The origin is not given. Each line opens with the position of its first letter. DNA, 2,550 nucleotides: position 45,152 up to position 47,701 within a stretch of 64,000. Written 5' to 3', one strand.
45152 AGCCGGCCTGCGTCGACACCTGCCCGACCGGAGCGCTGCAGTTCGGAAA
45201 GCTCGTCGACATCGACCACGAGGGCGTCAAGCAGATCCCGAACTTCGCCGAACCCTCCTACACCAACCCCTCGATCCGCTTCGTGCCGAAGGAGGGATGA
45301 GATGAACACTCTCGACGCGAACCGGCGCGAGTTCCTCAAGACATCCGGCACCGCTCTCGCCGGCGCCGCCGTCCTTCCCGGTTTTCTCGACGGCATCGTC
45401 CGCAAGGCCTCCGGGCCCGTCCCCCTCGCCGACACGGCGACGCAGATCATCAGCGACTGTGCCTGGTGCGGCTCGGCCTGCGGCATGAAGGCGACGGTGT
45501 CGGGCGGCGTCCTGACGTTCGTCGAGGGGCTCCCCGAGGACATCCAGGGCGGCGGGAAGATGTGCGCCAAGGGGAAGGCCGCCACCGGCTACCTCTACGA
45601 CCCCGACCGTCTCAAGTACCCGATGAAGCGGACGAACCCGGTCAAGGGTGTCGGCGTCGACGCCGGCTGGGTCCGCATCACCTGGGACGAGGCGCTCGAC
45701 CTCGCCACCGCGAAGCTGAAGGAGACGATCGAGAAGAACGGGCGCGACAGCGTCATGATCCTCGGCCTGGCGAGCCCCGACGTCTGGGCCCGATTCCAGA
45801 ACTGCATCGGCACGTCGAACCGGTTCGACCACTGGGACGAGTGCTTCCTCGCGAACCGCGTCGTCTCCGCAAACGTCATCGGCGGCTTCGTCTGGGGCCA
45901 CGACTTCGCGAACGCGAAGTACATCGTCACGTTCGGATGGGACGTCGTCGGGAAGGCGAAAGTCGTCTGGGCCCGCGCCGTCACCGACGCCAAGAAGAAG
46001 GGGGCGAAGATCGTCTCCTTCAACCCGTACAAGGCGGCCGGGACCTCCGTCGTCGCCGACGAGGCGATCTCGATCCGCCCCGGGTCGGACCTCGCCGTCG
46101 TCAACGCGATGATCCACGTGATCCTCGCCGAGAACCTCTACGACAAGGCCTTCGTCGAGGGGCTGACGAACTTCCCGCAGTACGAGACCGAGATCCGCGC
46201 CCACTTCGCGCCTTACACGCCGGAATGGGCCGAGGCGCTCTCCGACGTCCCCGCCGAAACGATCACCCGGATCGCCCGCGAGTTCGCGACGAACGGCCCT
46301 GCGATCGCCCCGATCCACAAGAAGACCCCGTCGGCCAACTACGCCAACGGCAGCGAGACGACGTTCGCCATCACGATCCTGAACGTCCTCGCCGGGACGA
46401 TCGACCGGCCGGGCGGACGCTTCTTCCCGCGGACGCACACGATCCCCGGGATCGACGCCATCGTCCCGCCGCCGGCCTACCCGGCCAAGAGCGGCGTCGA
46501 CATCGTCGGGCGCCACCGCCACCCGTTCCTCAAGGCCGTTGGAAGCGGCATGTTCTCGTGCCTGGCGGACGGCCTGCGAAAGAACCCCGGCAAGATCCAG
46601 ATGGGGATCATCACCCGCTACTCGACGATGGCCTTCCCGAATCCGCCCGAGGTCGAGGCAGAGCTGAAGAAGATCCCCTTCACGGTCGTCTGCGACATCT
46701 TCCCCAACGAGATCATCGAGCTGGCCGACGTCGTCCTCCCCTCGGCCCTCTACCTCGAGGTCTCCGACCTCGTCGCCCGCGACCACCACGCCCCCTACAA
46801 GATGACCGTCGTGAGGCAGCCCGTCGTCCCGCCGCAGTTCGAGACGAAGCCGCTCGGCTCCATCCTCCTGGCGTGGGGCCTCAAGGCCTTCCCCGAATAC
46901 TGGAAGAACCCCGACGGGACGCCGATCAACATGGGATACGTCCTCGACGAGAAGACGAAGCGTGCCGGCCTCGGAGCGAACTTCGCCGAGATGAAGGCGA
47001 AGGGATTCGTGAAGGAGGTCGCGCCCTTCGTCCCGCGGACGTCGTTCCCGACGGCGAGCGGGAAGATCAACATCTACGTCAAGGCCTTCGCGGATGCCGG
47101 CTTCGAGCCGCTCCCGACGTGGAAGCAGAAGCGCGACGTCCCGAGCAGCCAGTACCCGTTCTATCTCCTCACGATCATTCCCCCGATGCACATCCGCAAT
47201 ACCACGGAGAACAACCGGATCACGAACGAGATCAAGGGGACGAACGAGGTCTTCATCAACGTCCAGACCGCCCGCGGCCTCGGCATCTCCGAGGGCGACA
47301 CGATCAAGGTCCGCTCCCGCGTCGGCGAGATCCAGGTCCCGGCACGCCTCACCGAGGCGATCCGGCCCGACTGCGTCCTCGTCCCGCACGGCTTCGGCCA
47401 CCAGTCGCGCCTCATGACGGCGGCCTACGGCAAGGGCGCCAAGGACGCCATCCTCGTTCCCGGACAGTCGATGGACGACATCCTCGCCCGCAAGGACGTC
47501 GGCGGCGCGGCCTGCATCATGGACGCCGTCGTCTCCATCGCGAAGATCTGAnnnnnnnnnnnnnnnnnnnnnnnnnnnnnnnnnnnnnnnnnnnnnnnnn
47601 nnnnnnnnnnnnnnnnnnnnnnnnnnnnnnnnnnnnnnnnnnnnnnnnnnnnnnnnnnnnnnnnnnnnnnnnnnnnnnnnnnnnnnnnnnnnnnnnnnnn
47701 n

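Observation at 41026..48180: ArsR-headed operon wiring an MtrA/MtrB-type porin-cytochrome conduit to a molybdopterin oxidoreductase that has no quinol-dehydrogenase subunit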

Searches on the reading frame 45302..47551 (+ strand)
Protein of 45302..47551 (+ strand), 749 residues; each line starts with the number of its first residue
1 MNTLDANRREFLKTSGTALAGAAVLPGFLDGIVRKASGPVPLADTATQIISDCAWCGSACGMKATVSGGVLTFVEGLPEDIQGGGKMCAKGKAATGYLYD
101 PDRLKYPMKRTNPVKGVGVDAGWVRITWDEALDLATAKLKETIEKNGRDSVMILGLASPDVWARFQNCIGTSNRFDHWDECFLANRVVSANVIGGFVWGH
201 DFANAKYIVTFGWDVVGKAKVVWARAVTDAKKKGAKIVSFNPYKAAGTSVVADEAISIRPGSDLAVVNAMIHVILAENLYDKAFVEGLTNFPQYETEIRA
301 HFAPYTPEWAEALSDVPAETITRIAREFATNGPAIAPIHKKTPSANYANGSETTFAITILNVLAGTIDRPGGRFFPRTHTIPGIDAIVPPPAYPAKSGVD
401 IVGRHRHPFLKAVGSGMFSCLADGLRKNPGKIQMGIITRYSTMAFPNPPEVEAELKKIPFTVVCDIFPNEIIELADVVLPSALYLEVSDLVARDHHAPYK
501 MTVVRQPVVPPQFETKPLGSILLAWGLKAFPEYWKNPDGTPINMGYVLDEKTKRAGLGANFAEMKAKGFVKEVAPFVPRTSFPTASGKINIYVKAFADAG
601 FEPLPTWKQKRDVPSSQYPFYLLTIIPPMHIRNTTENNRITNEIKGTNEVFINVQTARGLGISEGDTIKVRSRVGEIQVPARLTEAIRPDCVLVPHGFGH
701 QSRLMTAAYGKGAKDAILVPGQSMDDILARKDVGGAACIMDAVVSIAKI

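Call 3: search_protein_families(library=pfam, proteins=[window:45302-47551:+], max_evalue=0.01)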
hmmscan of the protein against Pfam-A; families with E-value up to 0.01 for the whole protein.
window:45302-47551:+ (749 aa): 3 families
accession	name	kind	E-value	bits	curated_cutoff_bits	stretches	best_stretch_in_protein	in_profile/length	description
PF00384.28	Molybdopterin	-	3.5e-33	115.5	24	1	103-522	1-347/353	Molybdopterin oxidoreductase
PF01568.27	Molydop_binding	-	1.9e-16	60.5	26.8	1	620-709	1-83/110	Molydopterin dinucleotide binding domain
PF04879.21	Molybdop_Fe4S4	-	4.2e-09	36.7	22.7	1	51-99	6-54/55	Molybdopterin oxidoreductase Fe4S4 domain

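Call 5: search_protein_families(library=ncbifam, proteins=[window:45302-47551:+], max_evalue=0.01)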
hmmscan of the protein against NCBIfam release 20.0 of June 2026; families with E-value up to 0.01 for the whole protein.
window:45302-47551:+ (749 aa): 27 families (the best 25 are shown)
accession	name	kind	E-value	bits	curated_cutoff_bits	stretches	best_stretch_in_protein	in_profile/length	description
NF012032.0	PRK15488.1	equivalog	2.8e-99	333.1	694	2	6-522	3-520/759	thiosulfate reductase PhsA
TIGR01591.1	Fdh-alpha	equivalog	1.1e-62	212.2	666.25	2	53-376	3-320/672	formate dehydrogenase subunit alpha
TIGR02166.1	dmsA_ynfE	subfamily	3.7e-58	197.3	777.7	2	7-373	2-397/794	DMSO/selenate family reductase complex A subunit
NF041714.1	arsenate_red_ArrA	equivalog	1.3e-44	152.5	1600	3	5-287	2-294/848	arsenate respiratory reductase molybdopterin-containing subunit ArrA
TIGR03479.1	DMSO_red_II_alp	subfamily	1e-42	146.3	984.75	3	87-292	104-310/913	molybdopterin-dependent oxidoreductase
NF041783.2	mnquin_red_QrcB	equivalog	7e-42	143.5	440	1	52-702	56-656/695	menaquinone reductase molybdopterin-binding-like subunit QrcB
NF047855.1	AssmNtatRedNasC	equivalog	1.8e-39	135.6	1100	4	224-334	199-305/708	assimilatory nitrate reductase catalytic subunit NasC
NF041884.1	selenate_YnfF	exception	4.5e-39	134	1650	2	7-373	2-397/798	selenate/tellurate reductase subunit YnfF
NF041885.1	selenate_YnfE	exception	1.7e-38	132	1675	1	8-713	5-776/805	selenate/tellurate reductase subunit YnfE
TIGR00509.1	bisC_fam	subfamily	3.3e-37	128.1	1017.55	2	62-374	7-344/772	molybdopterin guanine dinucleotide-containing S/N-oxide reductase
NF011566.1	PRK14990.1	exception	3.9e-35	121.1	1600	2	7-374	15-418/814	dimethylsulfoxide reductase subunit A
NF011682.0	PRK15102.1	equivalog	4.6e-30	104.4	909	3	228-374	251-397/829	trimethylamine-N-oxide reductase TorA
TIGR02164.1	torA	equivalog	1.5e-28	99.5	1465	3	229-374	248-393/824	trimethylamine-N-oxide reductase TorA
NF010055.0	PRK13532.1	equivalog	2e-27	95.8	904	1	6-302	3-304/830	nitrate reductase catalytic subunit NapA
TIGR01706.1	NAPA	equivalog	1.6e-25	89.6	930.55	1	7-312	3-314/830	periplasmic nitrate reductase subunit alpha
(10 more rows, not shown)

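Call 6: search_solved_structures(query=window:45302-47551:+, max_evalue=0.00001)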
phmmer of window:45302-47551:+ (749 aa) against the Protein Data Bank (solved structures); distinct sequences matched with E-value up to 0.00001: 54.
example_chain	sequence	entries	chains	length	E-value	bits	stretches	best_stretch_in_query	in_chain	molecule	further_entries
2vpw_A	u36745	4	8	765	7.9e-85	288.9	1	7-727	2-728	THIOSULFATE REDUCTASE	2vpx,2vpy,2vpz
6cz7_A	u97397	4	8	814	1.7e-41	145.6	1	39-485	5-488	ArrA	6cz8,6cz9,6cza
9t1s_L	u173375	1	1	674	4.5e-39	137.6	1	51-488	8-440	formate dehydrogenase (coenzyme F420)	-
7bkb_D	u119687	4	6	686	1.9e-38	135.5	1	49-698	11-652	Formate dehydrogenase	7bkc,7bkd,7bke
1aa6_A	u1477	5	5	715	1e-31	113.3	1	48-685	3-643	FORMATE DEHYDROGENASE H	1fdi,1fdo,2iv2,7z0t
7qv7_S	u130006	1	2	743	2e-31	112.3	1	48-489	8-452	Hydrogen dependent carbon dioxide reductase subunit FdhF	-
7vw6_A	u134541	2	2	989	1.3e-30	109.6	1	48-515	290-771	Formate dehydrogenase | Tungsten-containing formate dehydrogenase alpha subunit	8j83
7e5z_A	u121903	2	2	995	1.4e-30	109.6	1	48-515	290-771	Formate dehydrogenase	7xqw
5e7o_A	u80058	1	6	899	4.1e-30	108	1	84-287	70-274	DMSO reductase family type II enzyme, molybdopterin subunit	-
4ydd_A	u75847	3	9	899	4.2e-30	107.9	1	84-287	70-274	DMSO reductase family type II enzyme, molybdopterin subunit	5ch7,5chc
1e60_A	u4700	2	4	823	2.6e-29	105.3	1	95-697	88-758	Dimethyl sulfoxide/trimethylamine N-oxide reductase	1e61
1dmr_A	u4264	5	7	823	2.8e-29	105.2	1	95-697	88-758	DMSO REDUCTASE | Dimethyl sulfoxide/trimethylamine N-oxide reductase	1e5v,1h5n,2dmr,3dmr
4dmr_A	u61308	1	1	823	4.6e-29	104.5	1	95-697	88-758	DMSO REDUCTASE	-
1e18_A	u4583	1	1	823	4.8e-29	104.4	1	95-697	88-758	DMSO REDUCTASE.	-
9wxb_B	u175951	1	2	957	9.9e-29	103.4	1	46-488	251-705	Formate dehydrogenase alpha subunit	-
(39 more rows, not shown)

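Call 8: find_homologous_proteins(query=window:45302-47551:+, max_evalue=1e-50)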
Query window:45302-47551:+ (749 aa): 1111 proteins with E <= 1e-50 among 8000 candidates; the best 120 are listed.
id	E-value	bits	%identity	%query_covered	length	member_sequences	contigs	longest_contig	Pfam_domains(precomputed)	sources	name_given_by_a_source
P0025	0.0e+0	1696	98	100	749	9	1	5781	PF00384.28,PF01568.28,PF04879.22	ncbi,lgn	-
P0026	0.0e+0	1632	93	100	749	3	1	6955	PF00384.28,PF01568.28,PF04879.22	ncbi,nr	ncbi:MAG TPA: molybdopterin-dependent oxidoreductase [Thermoanaerobaculia bacterium]|nr:molybdopteri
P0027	0.0e+0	1546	88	100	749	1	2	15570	PF00384.28,PF01568.28,PF04879.22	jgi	jgi:thiosulfate reductase/polysulfide reductase chain A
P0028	0.0e+0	1545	87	100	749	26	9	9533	PF00384.28,PF01568.28,PF04879.22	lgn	-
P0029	0.0e+0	1535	87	100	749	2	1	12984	PF00384.28,PF01568.28,PF04879.22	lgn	-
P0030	0.0e+0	1528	86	100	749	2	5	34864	PF00384.28,PF01568.28,PF04879.22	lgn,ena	-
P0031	0.0e+0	1520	87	100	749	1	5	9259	PF00384.28,PF01568.28,PF04879.22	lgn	-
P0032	0.0e+0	1519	87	100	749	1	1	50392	PF00384.28,PF01568.28,PF04879.22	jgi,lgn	-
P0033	0.0e+0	1517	87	100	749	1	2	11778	PF00384.28,PF01568.28,PF04879.22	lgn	-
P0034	0.0e+0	1481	84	100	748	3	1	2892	PF00384.28,PF01568.28,PF04879.22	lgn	-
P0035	0.0e+0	1312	74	100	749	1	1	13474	PF00384.28,PF01568.28,PF04879.22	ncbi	ncbi:MAG: molybdopterin-containing oxidoreductase family protein [Thermoanaerobaculia bacterium]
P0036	0.0e+0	1299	73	100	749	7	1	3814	PF00384.28,PF01568.28,PF04879.22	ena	-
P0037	0.0e+0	1275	72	100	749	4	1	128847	PF00384.28,PF01568.28,PF04879.22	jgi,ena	-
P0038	0.0e+0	1247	72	99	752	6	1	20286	PF00384.28,PF01568.28,PF04879.22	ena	-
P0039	0.0e+0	1034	60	99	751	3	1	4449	PF00384.28,PF01568.28,PF04879.22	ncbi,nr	ncbi:MAG TPA: molybdopterin-dependent oxidoreductase [Thermoanaerobaculia bacterium]|nr:molybdopteri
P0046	6.3e-284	962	57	99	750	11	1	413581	PF00384.28,PF01568.28,PF04879.22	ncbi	ncbi:MAG: molybdopterin-containing oxidoreductase family protein [Thermoanaerobaculaceae bacterium]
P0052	3.9e-274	930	55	99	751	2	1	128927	PF00384.28,PF01568.28,PF04879.22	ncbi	ncbi:MAG: molybdopterin-containing oxidoreductase family protein [Thermoanaerobaculum sp.]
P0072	1.0e-257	875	52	99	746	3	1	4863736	PF00384.28,PF01568.28,PF04879.22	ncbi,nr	ncbi:MAG: formate dehydrogenase [Bryobacteraceae bacterium]|nr:MAG: formate dehydrogenase [Bryobacte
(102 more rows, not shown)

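Call 11: find_encoding_contigs(protein=P0046, flank=8000, max_places=2)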
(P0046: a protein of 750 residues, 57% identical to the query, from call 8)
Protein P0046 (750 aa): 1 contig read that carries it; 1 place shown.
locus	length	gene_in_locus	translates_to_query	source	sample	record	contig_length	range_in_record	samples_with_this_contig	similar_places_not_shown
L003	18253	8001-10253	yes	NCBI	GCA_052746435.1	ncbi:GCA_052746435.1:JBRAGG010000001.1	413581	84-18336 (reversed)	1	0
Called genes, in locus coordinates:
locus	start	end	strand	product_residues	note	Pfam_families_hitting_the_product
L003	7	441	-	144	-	PF00571:CBS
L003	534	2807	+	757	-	PF00330:Aconitase, PF00694:Aconitase_C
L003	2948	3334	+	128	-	PF02537:CRCB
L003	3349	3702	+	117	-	PF02641:DUF190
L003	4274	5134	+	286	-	PF14522:Cytochrome_C7 (faint), PF22113:Mtrc-MtrF_II-IV_dom (faint), PF14537:Cytochrom_c3_2 (faint), PF09699:Paired_CXXCH_1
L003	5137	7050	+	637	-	-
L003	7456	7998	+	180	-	PF13187:Fer4_9, PF13237:Fer4_10 (weak), PF13247:Fer4_11, PF12838:Fer4_7, PF13187:Fer4_9 (weak), PF12797:Fer4_2 (weak), PF12837:Fer4_6, PF00037:Fer4, +6 more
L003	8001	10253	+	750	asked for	PF04879:Molybdop_Fe4S4, PF00384:Molybdopterin, PF01568:Molydop_binding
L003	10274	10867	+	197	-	PF02613:Nitrate_red_del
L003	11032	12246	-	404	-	PF00155:Aminotran_1_2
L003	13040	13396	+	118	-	PF00507:Oxidored_q4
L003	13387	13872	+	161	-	PF01058:Oxidored_q6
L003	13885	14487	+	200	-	PF00329:Complex1_30kDa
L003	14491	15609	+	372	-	PF00346:Complex1_49kDa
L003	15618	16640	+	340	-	PF00146:NADHdh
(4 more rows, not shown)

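Call 12: find_encoding_contigs(protein=P0072, flank=8000, max_places=2)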
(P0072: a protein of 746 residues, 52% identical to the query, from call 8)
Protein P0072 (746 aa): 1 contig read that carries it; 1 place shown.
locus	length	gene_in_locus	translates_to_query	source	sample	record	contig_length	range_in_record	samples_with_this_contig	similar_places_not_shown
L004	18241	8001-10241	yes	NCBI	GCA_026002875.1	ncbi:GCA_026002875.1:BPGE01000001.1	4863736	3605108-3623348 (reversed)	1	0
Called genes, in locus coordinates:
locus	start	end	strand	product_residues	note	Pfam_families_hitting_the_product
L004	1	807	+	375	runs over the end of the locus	PF04055:Radical_SAM, PF13353:Fer4_12 (weak)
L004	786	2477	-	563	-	PF17816:PDZ_4, PF03572:Peptidase_S41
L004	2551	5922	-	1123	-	PF25183:OMP_b-brl_4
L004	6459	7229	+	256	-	PF00106:adh_short, PF08659:KR, PF13561:adh_short_C2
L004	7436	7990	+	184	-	PF13187:Fer4_9 (weak), PF13247:Fer4_11, PF13237:Fer4_10 (weak), PF12838:Fer4_7, PF13187:Fer4_9 (weak), PF00037:Fer4, PF12797:Fer4_2 (weak), PF12837:Fer4_6 (weak), +5 more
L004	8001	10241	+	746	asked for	PF04879:Molybdop_Fe4S4 (weak), PF00384:Molybdopterin, PF01568:Molydop_binding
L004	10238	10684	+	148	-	PF02613:Nitrate_red_del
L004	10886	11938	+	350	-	-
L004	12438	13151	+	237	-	-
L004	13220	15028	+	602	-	PF12715:Abhydrolase_7 (faint), PF05448:AXE1, PF02129:Peptidase_S15 (faint), PF00326:Peptidase_S9 (faint), PF07859:Abhydrolase_3 (faint)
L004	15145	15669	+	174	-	PF07589:PEP_exosort_dom (weak)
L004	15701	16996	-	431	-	PF05762:VWA_CoxE, PF00092:VWA (weak), PF13519:VWA_2, PF13768:VWA_3 (weak)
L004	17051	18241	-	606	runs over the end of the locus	PF17899:Peptidase_M61_N, PF05299:Peptidase_M61, PF13180:PDZ_2 (weak)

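Call 35: find_related_loci(query=A3, collection=genome_contigs, flank=8000)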
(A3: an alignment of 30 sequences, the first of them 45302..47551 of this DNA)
Query A3 (749 aa) in genome_contigs; peptide patterns used: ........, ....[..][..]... (x = any residue, [..] = any of these).
600 stretches matched a pattern (row limit reached: there are more); 564 encode a relative of the query (tblastn E <= 1e-3); the best 80 are kept; 80 distinct loci.
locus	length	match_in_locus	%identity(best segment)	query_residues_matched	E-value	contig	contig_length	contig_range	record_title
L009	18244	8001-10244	98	1-748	0e+0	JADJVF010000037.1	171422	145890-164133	MAG: Holophagales bacterium isolate Hjor_18-Q3-R7-51_BAT3C.239 tig00525774-10-1731410, whole genome shotgun sequence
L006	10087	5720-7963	96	1-748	0e+0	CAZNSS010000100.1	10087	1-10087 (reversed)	MAG TPA_asm: uncultured Holophagales bacterium isolate binchicken_co197_117 genome assembly, contig: NODE_12475_length_1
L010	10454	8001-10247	86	1-749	0e+0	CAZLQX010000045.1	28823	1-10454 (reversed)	MAG TPA_asm: uncultured Holophagales bacterium isolate binchicken_co22_26 genome assembly, contig: NODE_1728_length_2882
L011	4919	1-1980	98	90-749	0e+0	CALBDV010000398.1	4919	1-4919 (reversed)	MAG TPA_asm: uncultured Holophagales bacterium isolate SRR5576002_bin.111_CONCOCT_v1.1_MAG genome assembly, contig: ERZ7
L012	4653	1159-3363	71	8-742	0e+0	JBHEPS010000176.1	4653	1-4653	MAG: Thermoanaerobaculia bacterium isolate S6_bin.91.strict S6_NODE_176, whole genome shotgun sequence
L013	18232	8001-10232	60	7-749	0e+0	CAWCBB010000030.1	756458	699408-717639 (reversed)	MAG: uncultured Acidobacteriota bacterium isolate MFD03899.bin.2.39 genome assembly, contig: contig_8780, whole genome s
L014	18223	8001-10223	54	4-749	0e+0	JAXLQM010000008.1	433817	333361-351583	MAG: Bryobacteraceae bacterium isolate STL-ACI3 C4.145.fa-8, whole genome shotgun sequence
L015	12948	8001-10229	55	7-749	0e+0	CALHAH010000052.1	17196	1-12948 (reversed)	MAG: uncultured Thermoanaerobaculum sp. isolate H1_Bin_METABAT__169_1 genome assembly, contig: c_000000231930, whole gen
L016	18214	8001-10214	54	7-749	0e+0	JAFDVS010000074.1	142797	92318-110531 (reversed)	MAG: Acidobacteria bacterium isolate SZAS-6 ACID-KAN-7__74__length-142797, whole genome shotgun sequence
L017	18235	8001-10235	54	2-749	0e+0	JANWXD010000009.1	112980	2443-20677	MAG: Bryobacteraceae bacterium isolate SKYG38 NODE_9_length_112980_cov_7.586167, whole genome shotgun sequence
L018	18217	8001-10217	54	8-746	0e+0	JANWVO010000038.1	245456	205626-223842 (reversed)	MAG: Bryobacteraceae bacterium isolate SKYG119 k141_678153, whole genome shotgun sequence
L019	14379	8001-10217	53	8-746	0e+0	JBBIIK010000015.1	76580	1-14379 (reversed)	MAG: Acidobacteriota bacterium isolate SLS170214_bin_137 NODE_249_length_76580_cov_4.86062, whole genome shotgun sequenc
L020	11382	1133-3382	52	2-749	0e+0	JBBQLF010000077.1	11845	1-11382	MAG: Bryobacterales bacterium isolate Co_metawrap_518 Cmw_518_k141_23455250_length_11845_cov_8.0000, whole genome shotgu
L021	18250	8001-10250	51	2-749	0e+0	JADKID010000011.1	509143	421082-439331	MAG: Bryobacterales bacterium isolate Skiv_18-Q3-R9-52_BATAC.396 tig00003289-10-5083880, whole genome shotgun sequence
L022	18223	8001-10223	53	7-746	0e+0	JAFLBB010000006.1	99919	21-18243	MAG: Acidobacteria bacterium isolate UWPOB_ACIDO1 gnl_X_GHDIABGO_5, whole genome shotgun sequence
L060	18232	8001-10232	41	1-746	7e-167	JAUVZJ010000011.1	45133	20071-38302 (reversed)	MAG: Methanophagales archaeon isolate CSMAG_1265 CSMAG_1265_k141_825896_length_45133_cov_156.0000, whole genome shotgun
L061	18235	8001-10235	40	8-748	5e-163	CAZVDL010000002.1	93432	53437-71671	MAG TPA_asm: uncultured Nitrososphaerota archaeon isolate SRP141552_co1_137 genome assembly, contig: NODE_62_length_9343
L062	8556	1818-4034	39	7-748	7e-162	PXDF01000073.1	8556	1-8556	MAG: Desulfonatronovibrio sp. isolate T3Sed10_324 T3-Sed10-C21258, whole genome shotgun sequence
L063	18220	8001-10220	38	2-748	7e-160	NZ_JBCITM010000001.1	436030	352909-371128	Anoxynatronum sibiricum strain Z-7981 NODE_1_length_436030_cov_71.898599, whole genome shotgun sequence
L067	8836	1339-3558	38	2-748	4e-151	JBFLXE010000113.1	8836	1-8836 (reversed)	MAG: Nitrospirota bacterium isolate MAG050 MAG050_113, whole genome shotgun sequence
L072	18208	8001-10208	37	8-749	5e-133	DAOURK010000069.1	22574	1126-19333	MAG TPA_asm: Pseudomonadota bacterium isolate CSMAG_150 CSMAG_150_k141_47187_length_22574_cov_1234.6859, whole genome sh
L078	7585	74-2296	34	4-748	1e-120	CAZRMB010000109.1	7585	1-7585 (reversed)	MAG TPA_asm: uncultured Syntrophomonas sp. isolate SRP089250_co1_22 genome assembly, contig: NODE_18095_length_7585_cov_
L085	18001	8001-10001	34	39-718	4e-91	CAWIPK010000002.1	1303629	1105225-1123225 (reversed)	MAG: uncultured Chloroflexia bacterium isolate MFD01721.bin.1.56 genome assembly, contig: contig_13134, whole genome sho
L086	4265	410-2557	31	3-727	1e-91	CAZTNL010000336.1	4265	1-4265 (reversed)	MAG TPA_asm: uncultured Calditrichaceae bacterium isolate binchicken_co253_231 genome assembly, contig: NODE_20228_lengt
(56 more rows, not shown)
